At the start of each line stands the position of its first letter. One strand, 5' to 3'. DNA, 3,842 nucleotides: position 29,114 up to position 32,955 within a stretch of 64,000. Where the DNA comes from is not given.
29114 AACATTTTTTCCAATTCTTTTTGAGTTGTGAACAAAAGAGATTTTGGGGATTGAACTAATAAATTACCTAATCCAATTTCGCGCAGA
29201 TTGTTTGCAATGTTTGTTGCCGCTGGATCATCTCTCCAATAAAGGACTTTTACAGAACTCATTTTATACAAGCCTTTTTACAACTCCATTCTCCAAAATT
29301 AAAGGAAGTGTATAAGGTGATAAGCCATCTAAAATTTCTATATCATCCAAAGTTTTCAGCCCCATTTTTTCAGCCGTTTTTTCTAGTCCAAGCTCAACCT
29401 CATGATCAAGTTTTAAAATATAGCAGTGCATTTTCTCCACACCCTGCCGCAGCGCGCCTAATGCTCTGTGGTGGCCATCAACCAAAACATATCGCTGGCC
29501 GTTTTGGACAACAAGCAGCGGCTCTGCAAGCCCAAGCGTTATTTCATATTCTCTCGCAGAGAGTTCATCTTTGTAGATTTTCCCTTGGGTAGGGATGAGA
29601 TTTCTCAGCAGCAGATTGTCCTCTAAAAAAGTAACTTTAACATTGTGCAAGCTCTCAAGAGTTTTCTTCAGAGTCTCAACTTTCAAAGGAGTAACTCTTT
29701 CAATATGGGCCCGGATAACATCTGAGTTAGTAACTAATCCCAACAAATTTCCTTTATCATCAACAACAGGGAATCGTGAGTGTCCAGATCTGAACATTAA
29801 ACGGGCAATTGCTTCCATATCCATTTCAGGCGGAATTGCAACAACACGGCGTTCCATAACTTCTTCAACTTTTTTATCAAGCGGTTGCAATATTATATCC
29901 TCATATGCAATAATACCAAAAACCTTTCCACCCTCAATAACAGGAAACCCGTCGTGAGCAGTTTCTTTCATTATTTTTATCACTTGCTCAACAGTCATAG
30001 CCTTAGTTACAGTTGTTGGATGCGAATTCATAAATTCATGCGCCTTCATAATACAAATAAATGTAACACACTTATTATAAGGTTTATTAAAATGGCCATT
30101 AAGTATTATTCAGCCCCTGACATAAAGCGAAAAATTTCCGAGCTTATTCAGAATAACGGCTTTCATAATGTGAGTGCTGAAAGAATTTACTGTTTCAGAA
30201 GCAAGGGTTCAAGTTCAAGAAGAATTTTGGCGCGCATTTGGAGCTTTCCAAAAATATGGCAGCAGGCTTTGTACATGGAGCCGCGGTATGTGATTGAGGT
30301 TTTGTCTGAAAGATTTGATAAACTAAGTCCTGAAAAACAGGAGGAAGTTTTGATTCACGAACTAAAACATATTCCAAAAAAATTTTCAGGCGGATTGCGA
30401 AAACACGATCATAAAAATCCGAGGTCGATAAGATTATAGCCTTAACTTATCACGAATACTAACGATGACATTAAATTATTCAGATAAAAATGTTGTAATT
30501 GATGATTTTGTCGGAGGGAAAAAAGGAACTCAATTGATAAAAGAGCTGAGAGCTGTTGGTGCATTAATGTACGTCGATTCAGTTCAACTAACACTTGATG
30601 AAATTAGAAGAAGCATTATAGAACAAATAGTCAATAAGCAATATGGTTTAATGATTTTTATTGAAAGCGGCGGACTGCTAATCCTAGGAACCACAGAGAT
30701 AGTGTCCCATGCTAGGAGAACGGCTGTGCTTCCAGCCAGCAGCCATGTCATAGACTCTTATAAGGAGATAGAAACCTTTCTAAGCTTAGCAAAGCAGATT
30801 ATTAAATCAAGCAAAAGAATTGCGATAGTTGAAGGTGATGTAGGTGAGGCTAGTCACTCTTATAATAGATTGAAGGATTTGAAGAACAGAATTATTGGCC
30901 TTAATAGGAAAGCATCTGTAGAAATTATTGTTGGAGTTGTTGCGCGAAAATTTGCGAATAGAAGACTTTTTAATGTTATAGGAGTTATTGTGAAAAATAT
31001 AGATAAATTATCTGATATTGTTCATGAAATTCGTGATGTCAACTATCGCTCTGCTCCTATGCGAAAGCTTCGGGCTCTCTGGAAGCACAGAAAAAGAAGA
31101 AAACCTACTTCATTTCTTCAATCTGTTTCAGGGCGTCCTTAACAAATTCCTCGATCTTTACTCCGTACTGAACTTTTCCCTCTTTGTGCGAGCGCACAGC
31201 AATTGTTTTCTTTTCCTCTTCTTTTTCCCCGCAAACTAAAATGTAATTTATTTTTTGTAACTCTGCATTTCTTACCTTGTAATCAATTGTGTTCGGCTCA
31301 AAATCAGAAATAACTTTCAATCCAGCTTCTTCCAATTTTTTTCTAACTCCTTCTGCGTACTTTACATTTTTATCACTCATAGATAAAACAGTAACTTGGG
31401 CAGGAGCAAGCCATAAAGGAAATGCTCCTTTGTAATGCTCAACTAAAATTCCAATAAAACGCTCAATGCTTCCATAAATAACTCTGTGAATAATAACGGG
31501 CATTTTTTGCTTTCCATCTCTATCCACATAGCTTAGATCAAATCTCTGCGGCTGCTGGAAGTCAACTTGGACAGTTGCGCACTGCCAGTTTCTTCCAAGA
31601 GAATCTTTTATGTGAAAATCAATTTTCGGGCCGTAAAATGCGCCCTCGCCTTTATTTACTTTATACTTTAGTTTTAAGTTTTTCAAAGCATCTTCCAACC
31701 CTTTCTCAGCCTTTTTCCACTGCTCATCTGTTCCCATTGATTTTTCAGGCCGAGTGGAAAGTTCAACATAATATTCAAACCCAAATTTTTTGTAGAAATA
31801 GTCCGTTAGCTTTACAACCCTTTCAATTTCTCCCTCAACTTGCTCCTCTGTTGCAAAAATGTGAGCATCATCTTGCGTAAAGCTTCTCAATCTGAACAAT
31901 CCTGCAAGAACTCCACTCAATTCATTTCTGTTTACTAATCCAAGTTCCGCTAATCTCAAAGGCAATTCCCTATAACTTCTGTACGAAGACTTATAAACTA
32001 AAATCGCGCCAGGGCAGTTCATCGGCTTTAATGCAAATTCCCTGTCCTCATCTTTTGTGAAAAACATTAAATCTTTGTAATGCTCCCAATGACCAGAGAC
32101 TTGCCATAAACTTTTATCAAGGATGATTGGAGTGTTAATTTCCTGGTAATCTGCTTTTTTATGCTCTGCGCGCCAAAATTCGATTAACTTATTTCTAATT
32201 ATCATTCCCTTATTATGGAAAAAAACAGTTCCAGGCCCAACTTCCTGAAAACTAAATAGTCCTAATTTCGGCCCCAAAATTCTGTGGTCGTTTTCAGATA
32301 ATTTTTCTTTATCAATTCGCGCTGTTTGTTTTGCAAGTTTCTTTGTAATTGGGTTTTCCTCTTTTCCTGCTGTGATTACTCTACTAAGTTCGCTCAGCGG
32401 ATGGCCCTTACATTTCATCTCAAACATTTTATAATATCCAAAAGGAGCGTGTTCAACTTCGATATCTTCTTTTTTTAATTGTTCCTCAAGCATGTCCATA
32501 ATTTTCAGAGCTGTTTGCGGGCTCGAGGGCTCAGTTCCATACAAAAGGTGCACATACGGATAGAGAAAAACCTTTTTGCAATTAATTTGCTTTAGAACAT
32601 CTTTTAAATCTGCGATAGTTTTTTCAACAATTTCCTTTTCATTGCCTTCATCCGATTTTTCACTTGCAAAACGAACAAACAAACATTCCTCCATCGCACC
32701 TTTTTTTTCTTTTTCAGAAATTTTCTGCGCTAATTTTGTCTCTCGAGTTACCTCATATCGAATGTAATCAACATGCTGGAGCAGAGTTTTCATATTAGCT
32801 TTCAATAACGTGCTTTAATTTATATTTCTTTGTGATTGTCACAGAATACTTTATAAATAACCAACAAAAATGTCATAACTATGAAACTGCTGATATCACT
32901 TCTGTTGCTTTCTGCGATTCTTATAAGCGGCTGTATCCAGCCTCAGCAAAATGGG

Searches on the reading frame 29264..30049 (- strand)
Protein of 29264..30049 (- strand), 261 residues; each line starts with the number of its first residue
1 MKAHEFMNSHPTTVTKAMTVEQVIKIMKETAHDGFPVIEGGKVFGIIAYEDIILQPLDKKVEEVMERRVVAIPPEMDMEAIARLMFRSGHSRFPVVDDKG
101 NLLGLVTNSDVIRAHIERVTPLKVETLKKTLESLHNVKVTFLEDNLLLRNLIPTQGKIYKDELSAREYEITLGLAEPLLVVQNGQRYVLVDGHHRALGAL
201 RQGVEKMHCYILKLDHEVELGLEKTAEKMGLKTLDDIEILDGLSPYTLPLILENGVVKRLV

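Call 40: search_protein_families(library=pfam, proteins=[window:29264-30049:-])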
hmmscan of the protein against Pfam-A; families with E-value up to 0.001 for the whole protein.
window:29264-30049:- (261 aa): 1 family
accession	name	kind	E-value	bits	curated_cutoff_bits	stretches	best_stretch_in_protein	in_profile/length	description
PF00571.33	CBS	-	9.5e-27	93.5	24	2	61-114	1-54/57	CBS domain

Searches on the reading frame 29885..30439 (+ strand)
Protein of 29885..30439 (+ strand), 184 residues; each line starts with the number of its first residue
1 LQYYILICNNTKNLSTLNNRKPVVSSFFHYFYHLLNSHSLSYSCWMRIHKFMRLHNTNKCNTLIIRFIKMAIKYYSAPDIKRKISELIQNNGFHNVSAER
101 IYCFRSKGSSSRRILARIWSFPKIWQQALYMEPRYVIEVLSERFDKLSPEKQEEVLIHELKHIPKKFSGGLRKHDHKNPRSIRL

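Call 41: search_protein_families(library=pfam, proteins=[window:29885-30439:+])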
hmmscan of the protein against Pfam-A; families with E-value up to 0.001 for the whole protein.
window:29885-30439:+ (184 aa): 1 family
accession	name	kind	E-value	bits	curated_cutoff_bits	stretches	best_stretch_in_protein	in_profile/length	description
PF18894.6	PhageMetallopep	-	8.9e-26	91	23.7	1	73-175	2-111/134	Putative phage metallopeptidase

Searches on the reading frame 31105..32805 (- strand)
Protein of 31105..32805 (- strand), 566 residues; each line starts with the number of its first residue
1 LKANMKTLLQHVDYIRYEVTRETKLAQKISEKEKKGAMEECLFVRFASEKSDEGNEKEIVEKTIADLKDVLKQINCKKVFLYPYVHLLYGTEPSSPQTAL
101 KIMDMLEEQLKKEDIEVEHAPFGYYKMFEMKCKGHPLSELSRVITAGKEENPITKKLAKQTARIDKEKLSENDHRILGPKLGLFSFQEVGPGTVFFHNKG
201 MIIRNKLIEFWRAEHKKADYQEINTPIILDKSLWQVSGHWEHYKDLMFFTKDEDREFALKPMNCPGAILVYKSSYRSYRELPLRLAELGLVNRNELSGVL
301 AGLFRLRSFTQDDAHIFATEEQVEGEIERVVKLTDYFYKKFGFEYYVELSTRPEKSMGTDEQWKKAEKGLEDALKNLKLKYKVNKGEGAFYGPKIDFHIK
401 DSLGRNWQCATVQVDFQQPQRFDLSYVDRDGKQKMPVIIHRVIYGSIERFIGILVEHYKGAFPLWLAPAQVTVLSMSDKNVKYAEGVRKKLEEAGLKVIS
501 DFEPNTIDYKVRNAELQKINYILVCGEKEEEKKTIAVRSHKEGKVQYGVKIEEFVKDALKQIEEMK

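Call 37: find_encoding_contigs(protein=window:31105-32805:-, flank=10000, max_places=1)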
Protein window:31105-32805:- (566 aa): no gene with exactly this product is on record in the collection.

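Call 41: search_protein_families(library=pfam, proteins=[window:31105-32805:-])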
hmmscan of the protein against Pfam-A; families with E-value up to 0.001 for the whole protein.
window:31105-32805:- (566 aa): 3 families
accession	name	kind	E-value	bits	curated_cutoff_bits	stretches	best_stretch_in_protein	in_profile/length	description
PF00587.30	tRNA-synt_2b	-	1.6e-46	159.1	29.3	1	250-458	4-179/179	tRNA synthetase class II core domain (G, H, P, S and T)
PF08915.16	tRNA-Thr_ED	-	3e-39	134.7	30.2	1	5-144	1-137/137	Archaea-specific editing domain of threonyl-tRNA synthetase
PF03129.25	HGTP_anticodon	-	2.9e-17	63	21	1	470-556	1-89/94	Anticodon binding domain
